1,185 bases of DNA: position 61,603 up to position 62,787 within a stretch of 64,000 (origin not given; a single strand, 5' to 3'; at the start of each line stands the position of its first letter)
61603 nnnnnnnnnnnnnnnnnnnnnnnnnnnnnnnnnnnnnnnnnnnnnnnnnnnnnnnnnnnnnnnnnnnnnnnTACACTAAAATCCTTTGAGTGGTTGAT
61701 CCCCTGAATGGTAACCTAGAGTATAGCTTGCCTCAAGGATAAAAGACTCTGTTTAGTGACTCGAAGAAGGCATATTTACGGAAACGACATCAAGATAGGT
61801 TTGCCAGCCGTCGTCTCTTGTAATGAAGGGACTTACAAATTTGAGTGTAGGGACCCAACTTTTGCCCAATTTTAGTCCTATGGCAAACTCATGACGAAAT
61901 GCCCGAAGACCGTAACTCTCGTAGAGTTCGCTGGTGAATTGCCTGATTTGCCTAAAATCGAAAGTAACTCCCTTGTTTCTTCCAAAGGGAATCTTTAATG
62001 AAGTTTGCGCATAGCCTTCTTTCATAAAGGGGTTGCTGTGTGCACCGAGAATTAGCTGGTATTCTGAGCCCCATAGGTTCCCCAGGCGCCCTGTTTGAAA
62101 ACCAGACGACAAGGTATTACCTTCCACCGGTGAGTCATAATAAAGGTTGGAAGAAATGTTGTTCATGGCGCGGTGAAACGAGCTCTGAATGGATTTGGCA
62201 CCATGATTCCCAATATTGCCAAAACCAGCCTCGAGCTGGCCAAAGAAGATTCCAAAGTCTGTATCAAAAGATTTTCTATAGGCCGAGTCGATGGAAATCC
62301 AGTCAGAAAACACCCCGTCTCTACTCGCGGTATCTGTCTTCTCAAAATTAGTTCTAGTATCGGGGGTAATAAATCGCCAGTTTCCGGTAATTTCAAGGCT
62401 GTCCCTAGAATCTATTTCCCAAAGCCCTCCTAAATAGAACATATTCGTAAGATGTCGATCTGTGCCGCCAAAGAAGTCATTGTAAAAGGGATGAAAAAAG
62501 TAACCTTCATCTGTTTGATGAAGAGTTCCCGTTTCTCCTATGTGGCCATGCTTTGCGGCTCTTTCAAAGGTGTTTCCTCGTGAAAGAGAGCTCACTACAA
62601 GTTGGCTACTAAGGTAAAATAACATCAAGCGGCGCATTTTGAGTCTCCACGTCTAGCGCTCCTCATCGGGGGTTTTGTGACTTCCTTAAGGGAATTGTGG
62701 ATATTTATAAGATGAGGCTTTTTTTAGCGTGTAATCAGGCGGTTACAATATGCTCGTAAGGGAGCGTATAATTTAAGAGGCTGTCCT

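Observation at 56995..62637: Mycobacterial-type polyprenyl-phospho-arabinose (DPA) donor pathway in a Gram-negative context, flanked by an LpxR-like lipid A deacylase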

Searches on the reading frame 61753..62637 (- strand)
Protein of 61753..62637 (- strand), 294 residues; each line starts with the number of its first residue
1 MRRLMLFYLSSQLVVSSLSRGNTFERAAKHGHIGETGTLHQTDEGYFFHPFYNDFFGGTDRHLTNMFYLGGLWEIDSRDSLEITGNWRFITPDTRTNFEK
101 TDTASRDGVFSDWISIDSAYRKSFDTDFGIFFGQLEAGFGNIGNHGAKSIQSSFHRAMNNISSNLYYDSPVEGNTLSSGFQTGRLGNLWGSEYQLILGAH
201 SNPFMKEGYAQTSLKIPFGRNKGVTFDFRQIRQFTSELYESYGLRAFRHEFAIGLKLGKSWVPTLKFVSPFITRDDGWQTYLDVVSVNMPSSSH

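Call 3: search_protein_families(library=pfam, proteins=[window:61753-62637:-], max_evalue=0.01)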
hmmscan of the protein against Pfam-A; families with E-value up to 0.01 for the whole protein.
window:61753-62637:- (294 aa): 0 families

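Call 4: search_protein_families(library=ncbifam, proteins=[window:61753-62637:-], max_evalue=0.01)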
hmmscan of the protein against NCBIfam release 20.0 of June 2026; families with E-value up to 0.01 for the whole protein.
window:61753-62637:- (294 aa): 0 families

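Call 8: search_solved_structures(query=window:61753-62637:-, max_evalue=10, show_alignments=2)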
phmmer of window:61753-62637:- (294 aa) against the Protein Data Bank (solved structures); distinct sequences matched with E-value up to 10: 0.

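Call 10: search_protein_families(library=pfam, proteins=[window:61753-62637:-], max_evalue=10)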
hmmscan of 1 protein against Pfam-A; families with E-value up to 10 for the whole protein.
window:61753-62637:- (294 aa): 0 families

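Call 11: find_homologous_proteins(query=window:61753-62637:-, max_evalue=0.001)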
Query window:61753-62637:- (294 aa): 7 proteins with E <= 0.001 among 295 candidates.
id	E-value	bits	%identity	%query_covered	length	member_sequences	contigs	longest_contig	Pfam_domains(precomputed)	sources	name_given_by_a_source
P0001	3.2e-182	623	91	100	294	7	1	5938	-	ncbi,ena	-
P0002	5.3e-162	556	80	99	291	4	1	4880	-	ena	-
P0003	5.6e-151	520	74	100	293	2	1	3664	-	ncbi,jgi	jgi:hypothetical protein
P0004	1.0e-149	516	73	100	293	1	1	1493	-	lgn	-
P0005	4.5e-119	415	60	99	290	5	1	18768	-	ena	-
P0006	6.5e-117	408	63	92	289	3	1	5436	-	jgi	jgi:hypothetical protein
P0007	1.8e-96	341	55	96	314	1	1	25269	-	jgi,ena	-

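Call 13: find_encoding_contigs(protein=P0007, flank=10000, max_places=3)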
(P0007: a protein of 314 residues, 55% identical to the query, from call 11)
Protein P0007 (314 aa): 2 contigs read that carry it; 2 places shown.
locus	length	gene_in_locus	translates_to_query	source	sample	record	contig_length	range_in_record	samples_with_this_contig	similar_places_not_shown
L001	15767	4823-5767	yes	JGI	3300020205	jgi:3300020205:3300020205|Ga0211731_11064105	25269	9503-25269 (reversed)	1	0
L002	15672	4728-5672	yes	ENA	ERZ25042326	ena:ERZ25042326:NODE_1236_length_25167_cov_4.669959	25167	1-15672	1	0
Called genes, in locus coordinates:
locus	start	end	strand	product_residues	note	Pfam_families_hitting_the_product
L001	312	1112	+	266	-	PF13505:OMP_b-brl (faint)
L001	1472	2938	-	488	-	PF01546:Peptidase_M20, PF07687:M20_dimer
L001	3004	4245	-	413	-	PF02746:MR_MLE_N, PF13378:MR_MLE_C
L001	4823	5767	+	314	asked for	-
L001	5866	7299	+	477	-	PF12710:HAD (weak), PF01040:UbiA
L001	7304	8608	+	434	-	PF01565:FAD_binding_4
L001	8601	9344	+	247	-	PF00106:adh_short, PF13561:adh_short_C2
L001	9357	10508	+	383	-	PF01636:APH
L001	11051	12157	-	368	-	PF03734:YkuD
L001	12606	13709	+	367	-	PF01266:DAO, PF07992:Pyr_redox_2 (faint)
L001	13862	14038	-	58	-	-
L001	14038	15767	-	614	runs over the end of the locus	PF01926:MMR_HSR1, PF02421:FeoB_N, PF07670:Gate, PF07664:FeoB_C, PF07670:Gate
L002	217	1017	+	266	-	PF13505:OMP_b-brl (faint)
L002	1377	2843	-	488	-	PF01546:Peptidase_M20, PF07687:M20_dimer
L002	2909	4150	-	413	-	PF02746:MR_MLE_N, PF13378:MR_MLE_C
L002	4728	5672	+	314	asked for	-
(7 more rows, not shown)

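Call 14: find_encoding_contigs(protein=P0005, flank=10000, max_places=3)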
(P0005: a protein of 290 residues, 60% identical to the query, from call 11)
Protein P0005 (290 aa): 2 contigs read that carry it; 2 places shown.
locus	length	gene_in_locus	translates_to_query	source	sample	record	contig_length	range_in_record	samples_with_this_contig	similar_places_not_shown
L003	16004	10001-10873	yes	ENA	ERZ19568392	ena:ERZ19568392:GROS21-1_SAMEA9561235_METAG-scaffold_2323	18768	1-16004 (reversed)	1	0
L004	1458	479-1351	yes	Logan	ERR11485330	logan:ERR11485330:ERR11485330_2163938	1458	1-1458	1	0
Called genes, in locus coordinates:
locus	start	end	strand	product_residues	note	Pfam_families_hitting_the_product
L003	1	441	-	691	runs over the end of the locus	PF07992:Pyr_redox_2, PF00070:Pyr_redox, PF00586:AIRS, PF02769:AIRS_C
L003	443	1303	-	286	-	-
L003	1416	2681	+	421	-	PF01773:Nucleos_tra2_N, PF07670:Gate, PF07662:Nucleos_tra2_C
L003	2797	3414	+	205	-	PF09335:VTT_dom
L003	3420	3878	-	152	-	PF04238:DUF420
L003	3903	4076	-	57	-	-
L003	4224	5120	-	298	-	PF09243:Rsm22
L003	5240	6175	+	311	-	PF13679:Methyltransf_32, PF13847:Methyltransf_31, PF08242:Methyltransf_12 (faint), PF13649:Methyltransf_25 (weak)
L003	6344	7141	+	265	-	-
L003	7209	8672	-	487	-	PF01546:Peptidase_M20, PF07687:M20_dimer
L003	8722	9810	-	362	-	PF02746:MR_MLE_N (weak), PF00113:Enolase_C (weak), PF13378:MR_MLE_C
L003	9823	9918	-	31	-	-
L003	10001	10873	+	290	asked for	-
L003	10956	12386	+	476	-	PF12710:HAD (weak), PF01040:UbiA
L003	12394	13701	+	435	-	PF01565:FAD_binding_4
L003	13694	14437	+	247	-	PF00106:adh_short, PF13561:adh_short_C2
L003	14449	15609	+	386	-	PF01636:APH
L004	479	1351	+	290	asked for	-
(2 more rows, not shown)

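Call 22: predict_structure(alignment_id=A1)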
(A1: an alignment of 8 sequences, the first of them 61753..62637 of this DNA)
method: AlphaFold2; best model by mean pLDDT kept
length: 294 residues; sequences in the alignment: 8
mean_pLDDT: 64.5   pTM: 0.66
mean pLDDT of the five models: 64.5, 62.7, 62.4, 61.8, 55.5
residues with pLDDT >= 90: 5; 70-90: 136; 50-70: 72; < 50: 81
segments of 3 or more residues with pLDDT < 50: 12-40, 55-62, 94-100, 103-109, 146-170, 291-294
pLDDT, mean of each block of 10 residues (from residue 1): 63 38 38 42 57 48 62 75 71 49 47 72 85 83 49 33 36 75 85 86 81 84 83 81 84 73 72 73 57 38
secondary structure, 60 per line:
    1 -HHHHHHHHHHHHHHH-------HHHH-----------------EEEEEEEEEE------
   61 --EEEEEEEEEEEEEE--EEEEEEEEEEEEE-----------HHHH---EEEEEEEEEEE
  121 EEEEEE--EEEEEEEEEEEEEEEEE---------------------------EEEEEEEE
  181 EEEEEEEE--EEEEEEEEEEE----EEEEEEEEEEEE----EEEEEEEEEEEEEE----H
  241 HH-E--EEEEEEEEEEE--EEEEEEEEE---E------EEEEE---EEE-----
elements in order: H2-16 H24-27 E45-54 E63-76 E79-91 H103-106 E110-126 E129-145 E173-188 E191-201 E206-217 E222-235 E247-257 E260-268 E279-283 E287-289

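Call 24: search_solved_structures(query=A1, max_evalue=10, show_alignments=2)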
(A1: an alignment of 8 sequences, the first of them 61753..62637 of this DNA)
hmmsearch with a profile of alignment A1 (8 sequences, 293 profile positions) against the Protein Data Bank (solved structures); distinct sequences matched with E-value up to 10: 1.
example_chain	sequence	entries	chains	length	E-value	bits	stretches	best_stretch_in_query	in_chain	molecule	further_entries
4e2a_A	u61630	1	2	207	0.53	12.7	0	215-253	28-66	Putative acetyltransferase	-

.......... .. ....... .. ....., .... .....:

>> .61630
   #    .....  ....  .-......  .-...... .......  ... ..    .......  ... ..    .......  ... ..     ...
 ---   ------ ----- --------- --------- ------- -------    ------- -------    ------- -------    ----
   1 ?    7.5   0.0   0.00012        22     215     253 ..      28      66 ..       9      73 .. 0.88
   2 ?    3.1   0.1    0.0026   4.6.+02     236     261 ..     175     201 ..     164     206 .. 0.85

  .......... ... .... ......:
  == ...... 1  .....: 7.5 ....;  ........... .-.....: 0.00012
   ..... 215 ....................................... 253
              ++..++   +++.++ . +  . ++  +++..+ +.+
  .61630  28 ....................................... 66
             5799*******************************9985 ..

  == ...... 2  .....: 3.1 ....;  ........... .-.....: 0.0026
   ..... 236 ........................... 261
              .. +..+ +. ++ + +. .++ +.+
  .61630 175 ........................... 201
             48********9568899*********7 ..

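Call 25: fold_search(model_id=the predicted structure, library=pdb)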
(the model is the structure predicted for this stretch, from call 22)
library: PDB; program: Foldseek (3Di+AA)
matches with E <= 10: 870; with E <= 0.001: 57
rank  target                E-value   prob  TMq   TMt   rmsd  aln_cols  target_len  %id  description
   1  3fid_A                6.3e-08  1.00  0.53  0.53   7.0       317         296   10  LpxR from Salmonella typhimurium (released 2009-02-10)
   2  5o68_I                1.5e-05  1.00  0.57  0.64   5.3       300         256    9  Crystal Structure of the Pseudomonas functional amyloid secretion protein FapF - R157A mutant (released 2017-08-23)
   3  5o68_B                1.6e-05  1.00  0.52  0.55   6.8       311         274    9  Crystal Structure of the Pseudomonas functional amyloid secretion protein FapF - R157A mutant (released 2017-08-23)
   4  3kvn_A                2.0e-05  1.00  0.48  0.25   7.6       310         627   10  Crystal structure of the full-length autotransporter EstA from Pseudomonas aeruginosa (released 2010-01-26)
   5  3qq2_B                3.1e-05  1.00  0.39  0.44   7.9       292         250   11  Crystal Structure of the Beta Domain of the Bordetella Autotransporter Brka (released 2011-04-13)
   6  5o68_G                3.8e-05  1.00  0.53  0.56   6.8       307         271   10  Crystal Structure of the Pseudomonas functional amyloid secretion protein FapF - R157A mutant (released 2017-08-23)
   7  3kvn_X                4.0e-05  1.00  0.48  0.25   7.3       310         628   10  Crystal structure of the full-length autotransporter EstA from Pseudomonas aeruginosa (released 2010-01-26)
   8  5o68_L                4.7e-05  1.00  0.52  0.58   6.7       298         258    8  Crystal Structure of the Pseudomonas functional amyloid secretion protein FapF - R157A mutant (released 2017-08-23)
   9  1uyn                  6.1e-05  1.00  0.46  0.48  12.8       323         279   12  Translocator domain of autotransporter NalP from Neisseria meningitidis (released 2004-03-18)
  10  5o68_K                6.4e-05  1.00  0.54  0.58   6.3       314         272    8  Crystal Structure of the Pseudomonas functional amyloid secretion protein FapF - R157A mutant (released 2017-08-23)
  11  3aeh_A                6.8e-05  1.00  0.41  0.43  18.7       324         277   10  Integral membrane domain of autotransporter Hbp (released 2010-07-07)
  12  9a32_MODEL_1_A        7.1e-05  1.00  0.38  0.32  16.0       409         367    7  Model of E. coli OmpC by in-cell photo-crosslinking MS and deep learning (released 2023-02-24)
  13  2qom_A                1.1e-04  1.00  0.39  0.42   8.6       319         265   11  The crystal structure of the E.coli EspP autotransporter Beta-domain. (released 2007-11-13)
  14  3qq2_A                1.2e-04  1.00  0.36  0.41   8.3       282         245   12  Crystal Structure of the Beta Domain of the Bordetella Autotransporter Brka (released 2011-04-13)
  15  5o68_C                1.3e-04  1.00  0.55  0.61   6.7       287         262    9  Crystal Structure of the Pseudomonas functional amyloid secretion protein FapF - R157A mutant (released 2017-08-23)
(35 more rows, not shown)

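Call 37: search_protein_representatives(alignment_id=A1)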
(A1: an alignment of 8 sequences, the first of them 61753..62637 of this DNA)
Query: 8 sequences, 293 profile positions. Proteins with E-value up to 0.001 (for the whole library): 94; up to 1e-10: 61; up to 1e-30: 23. The best 94 are listed.
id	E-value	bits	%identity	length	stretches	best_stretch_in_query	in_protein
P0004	5.5e-167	570.7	-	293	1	1-292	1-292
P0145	2.7e-58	214.0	-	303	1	13-289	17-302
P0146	1.5e-50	188.5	-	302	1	5-288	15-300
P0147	6.6e-49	183.2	-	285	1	17-289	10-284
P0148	9.1e-48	179.4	-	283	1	8-289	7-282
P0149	4.2e-40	154.3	-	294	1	8-289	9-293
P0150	1.1e-39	152.8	-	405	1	18-287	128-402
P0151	1.2e-38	149.5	-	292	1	12-289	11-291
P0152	1.7e-37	145.7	-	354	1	3-288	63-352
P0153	2.8e-37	145.0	-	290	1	6-286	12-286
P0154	6.4e-36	140.5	-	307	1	14-289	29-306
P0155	1.5e-35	139.3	-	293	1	20-289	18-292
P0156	1.4e-34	136.1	-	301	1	7-286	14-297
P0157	5.1e-34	134.3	-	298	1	24-289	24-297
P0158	1.6e-33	132.6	-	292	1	5-288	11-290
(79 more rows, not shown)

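Call 39: search_protein_families(library=pfam, alignment_id=A2, max_evalue=1)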
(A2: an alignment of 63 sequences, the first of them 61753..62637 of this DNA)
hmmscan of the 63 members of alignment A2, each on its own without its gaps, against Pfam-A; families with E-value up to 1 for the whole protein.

A. member 1, window:61753-62637:- (294 aa): 0 families

B. families by the number of members that match (of 63 scanned): 12 families
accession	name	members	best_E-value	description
PF09982.15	LpxR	4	9.6e-05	Outer membrane protein LpxR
PF19240.4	DUF5890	1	0.011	Family of unknown function (DUF5890)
PF15528.11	Ntox23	1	0.014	Bacterial toxin 23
PF24732.2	ParE_like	1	0.043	ParE-like toxin domain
PF12681.13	Glyoxalase_2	1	0.063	Glyoxalase-like domain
PF19579.4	FtsL_2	1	0.069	Bacteriodetes cell division protein (FtsL-like)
PF01137.26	RTC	1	0.15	RNA 3'-terminal phosphate cyclase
PF24197.1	DUF7422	1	0.18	Family of unknown function (DUF7422)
PF21596.3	Bd2520-like_N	1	0.21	Lactoylglutathione lyase, putative-like, N-terminal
PF05489.18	Phage_tail_X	1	0.21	Phage Tail Protein X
PF17336.7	DUF5368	1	0.25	Family of unknown function (DUF5368)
PF13516.12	LRR_6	1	0.26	Leucine Rich repeat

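Call 43: search_solved_structures(query=A2, max_evalue=10, show_alignments=2)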
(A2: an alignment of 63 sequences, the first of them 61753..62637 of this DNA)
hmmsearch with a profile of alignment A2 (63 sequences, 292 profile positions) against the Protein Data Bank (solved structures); distinct sequences matched with E-value up to 10: 5.
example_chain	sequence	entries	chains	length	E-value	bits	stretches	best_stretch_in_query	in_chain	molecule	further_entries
3fid_A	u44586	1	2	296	0.037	16.4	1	67-188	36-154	Putative outer membrane protein (LpxR)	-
6pca_A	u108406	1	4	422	0.34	13.2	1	82-128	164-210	Beta-ketoadipyl-CoA thiolase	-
6pcd_A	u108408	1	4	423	0.34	13.2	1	82-128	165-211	Beta-ketoadipyl-CoA thiolase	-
6pcb_A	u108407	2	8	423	0.34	13.2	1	82-128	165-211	Beta-ketoadipyl-CoA thiolase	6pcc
8gqh_A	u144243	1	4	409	1.6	11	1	82-125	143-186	Thiolase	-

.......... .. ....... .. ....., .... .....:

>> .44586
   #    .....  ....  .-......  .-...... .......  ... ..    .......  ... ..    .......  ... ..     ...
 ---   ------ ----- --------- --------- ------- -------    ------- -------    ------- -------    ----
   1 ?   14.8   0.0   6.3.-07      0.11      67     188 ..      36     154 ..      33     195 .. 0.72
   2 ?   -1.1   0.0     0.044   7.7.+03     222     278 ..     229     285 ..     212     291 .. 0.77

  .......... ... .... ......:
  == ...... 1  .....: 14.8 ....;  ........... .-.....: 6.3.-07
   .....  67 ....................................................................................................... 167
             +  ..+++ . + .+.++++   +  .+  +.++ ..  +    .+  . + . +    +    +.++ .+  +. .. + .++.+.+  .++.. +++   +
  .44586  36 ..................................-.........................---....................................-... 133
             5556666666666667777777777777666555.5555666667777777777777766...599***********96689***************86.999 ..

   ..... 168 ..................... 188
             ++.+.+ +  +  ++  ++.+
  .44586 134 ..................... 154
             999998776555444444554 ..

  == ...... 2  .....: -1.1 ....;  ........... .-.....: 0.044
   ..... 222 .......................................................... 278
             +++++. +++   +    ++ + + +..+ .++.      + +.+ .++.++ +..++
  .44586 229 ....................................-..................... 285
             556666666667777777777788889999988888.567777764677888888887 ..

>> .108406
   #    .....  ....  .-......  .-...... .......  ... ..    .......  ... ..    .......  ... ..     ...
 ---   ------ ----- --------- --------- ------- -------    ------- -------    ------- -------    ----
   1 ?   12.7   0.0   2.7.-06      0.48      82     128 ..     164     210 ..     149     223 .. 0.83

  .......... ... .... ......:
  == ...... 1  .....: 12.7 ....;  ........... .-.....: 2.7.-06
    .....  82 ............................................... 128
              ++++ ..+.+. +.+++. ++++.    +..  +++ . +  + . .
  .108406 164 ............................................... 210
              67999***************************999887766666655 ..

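Call 45: find_encoding_contigs(protein=P0145, flank=8000, max_places=2)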
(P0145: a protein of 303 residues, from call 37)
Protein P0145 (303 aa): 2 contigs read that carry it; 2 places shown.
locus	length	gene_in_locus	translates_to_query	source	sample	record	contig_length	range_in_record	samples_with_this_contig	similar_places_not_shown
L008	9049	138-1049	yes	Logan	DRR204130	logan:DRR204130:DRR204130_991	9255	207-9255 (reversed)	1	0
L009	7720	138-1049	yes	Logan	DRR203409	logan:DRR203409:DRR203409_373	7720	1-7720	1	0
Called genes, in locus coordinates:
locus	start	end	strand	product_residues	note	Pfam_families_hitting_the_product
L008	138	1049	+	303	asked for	-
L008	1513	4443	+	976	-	-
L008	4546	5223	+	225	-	-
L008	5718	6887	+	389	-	PF00389:2-Hacid_dh, PF02826:2-Hacid_dh_C, PF03446:NAD_binding_2 (faint)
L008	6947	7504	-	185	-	PF08534:Redoxin, PF00578:AhpC-TSA, PF00085:Thioredoxin (weak), PF13098:Thioredoxin_2 (weak), PF13905:Thioredoxin_8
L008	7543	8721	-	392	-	-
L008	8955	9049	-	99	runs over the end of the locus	?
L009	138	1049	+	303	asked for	-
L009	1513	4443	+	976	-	-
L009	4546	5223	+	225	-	-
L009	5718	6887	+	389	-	PF00389:2-Hacid_dh, PF02826:2-Hacid_dh_C, PF03446:NAD_binding_2 (faint)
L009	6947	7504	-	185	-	PF08534:Redoxin, PF00578:AhpC-TSA, PF00085:Thioredoxin (weak), PF13098:Thioredoxin_2 (weak), PF13905:Thioredoxin_8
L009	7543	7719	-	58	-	?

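Call 46: find_encoding_contigs(protein=P0147, flank=8000, max_places=2)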
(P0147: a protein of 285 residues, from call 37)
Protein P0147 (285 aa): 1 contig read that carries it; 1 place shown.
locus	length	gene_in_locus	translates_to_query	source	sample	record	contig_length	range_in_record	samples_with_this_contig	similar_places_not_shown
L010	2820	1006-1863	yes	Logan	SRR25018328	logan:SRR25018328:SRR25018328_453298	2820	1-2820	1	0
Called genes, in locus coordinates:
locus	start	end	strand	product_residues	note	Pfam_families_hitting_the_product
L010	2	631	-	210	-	?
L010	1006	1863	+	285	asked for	-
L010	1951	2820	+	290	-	?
